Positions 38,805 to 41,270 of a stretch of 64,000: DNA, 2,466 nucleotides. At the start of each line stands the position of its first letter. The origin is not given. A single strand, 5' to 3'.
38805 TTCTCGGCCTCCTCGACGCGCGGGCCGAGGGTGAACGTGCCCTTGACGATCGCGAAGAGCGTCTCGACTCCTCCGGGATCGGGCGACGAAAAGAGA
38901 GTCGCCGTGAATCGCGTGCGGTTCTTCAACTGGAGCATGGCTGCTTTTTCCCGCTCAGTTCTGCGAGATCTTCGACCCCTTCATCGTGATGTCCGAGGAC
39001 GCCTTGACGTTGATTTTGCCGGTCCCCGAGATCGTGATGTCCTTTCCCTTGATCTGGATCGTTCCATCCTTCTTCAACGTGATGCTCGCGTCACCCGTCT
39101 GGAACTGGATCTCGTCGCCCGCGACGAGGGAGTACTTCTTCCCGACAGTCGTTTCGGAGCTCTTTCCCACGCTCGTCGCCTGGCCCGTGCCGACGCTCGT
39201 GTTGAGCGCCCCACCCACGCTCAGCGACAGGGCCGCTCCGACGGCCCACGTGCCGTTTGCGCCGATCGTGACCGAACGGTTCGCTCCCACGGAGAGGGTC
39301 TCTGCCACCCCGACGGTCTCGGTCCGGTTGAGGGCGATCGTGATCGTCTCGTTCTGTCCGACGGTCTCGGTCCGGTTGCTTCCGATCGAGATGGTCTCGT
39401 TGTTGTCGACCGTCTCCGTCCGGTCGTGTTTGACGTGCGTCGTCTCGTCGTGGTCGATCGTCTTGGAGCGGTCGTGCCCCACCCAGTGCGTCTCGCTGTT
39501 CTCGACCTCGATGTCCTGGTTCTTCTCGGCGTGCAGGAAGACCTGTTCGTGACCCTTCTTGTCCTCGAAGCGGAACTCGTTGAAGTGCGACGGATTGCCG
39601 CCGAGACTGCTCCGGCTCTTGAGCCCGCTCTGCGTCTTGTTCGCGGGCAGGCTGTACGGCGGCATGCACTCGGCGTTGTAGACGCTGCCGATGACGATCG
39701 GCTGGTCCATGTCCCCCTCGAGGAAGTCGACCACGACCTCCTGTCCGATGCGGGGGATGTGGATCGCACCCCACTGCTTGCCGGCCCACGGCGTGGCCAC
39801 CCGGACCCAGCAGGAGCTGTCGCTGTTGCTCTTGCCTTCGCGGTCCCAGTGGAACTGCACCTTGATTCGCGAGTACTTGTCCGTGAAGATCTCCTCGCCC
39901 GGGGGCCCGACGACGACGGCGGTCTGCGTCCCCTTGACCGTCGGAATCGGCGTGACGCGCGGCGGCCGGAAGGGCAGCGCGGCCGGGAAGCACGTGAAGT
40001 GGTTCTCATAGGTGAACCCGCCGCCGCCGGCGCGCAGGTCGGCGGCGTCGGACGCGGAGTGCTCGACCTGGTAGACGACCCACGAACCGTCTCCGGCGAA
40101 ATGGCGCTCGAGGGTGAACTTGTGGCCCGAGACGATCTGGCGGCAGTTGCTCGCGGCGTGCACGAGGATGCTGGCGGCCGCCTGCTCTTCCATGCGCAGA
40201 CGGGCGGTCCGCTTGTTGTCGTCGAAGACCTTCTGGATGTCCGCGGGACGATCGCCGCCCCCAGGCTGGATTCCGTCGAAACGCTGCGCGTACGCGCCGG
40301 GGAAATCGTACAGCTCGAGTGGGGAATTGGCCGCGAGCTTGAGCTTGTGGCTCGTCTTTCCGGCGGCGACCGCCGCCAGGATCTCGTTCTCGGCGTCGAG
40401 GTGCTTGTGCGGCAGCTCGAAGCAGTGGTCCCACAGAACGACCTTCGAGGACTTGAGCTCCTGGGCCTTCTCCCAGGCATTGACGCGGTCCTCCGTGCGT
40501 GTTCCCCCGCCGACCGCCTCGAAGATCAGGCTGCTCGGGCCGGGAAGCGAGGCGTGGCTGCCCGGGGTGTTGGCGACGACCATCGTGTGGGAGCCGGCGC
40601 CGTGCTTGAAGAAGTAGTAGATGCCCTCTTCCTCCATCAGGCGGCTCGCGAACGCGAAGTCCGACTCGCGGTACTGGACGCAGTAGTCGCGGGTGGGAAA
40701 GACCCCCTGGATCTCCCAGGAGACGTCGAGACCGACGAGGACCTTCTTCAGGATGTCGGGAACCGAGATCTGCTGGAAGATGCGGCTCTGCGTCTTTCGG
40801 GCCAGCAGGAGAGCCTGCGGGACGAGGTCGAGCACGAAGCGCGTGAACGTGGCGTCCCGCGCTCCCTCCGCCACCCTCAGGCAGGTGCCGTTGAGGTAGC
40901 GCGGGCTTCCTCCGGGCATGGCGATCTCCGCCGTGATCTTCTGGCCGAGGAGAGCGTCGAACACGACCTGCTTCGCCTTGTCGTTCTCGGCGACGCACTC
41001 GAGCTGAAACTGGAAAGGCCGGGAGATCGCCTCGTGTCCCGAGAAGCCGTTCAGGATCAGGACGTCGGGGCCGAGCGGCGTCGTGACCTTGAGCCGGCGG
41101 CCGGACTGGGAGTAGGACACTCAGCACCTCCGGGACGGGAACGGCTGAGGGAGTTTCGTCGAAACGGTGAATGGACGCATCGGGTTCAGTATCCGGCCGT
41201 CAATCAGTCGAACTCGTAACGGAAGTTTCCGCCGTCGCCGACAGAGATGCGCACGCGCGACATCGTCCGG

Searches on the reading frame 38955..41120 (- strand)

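Call 14: search_protein_families(library=pfam, proteins=[window:38955-41120:-], max_evalue=0.01)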
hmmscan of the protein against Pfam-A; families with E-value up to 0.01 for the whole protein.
window:38955-41120:- (721 aa): 6 families
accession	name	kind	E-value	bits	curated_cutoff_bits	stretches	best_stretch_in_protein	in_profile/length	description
PF05954.17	Phage_GPD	-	2.7e-77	260.4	30.1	1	29-358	1-303/305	Phage tail baseplate hub (GPD)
PF22178.3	Gp5_trimer_C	-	3.3e-49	166.1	30.9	2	498-611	1-112/112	Bacteriophage T4 gp5 C-terminal trimerisation domain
PF04717.18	Phage_base_V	-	6.7e-16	58.8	23.8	1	414-481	12-75/75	Type VI secretion system/phage-baseplate injector OB domain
PF06715.18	Gp5_C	-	3.2e-12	46.1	20.4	2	557-580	1-24/24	Gp5 C-terminal repeat (3 copies)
PF20093.5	DUF6484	-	0.00032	21.8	27.6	1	453-478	34-59/61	Domain of unknown function (DUF6484)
PF23981.1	DUF7305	-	0.0029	18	27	1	667-716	60-108/185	Domain of unknown function (DUF7305)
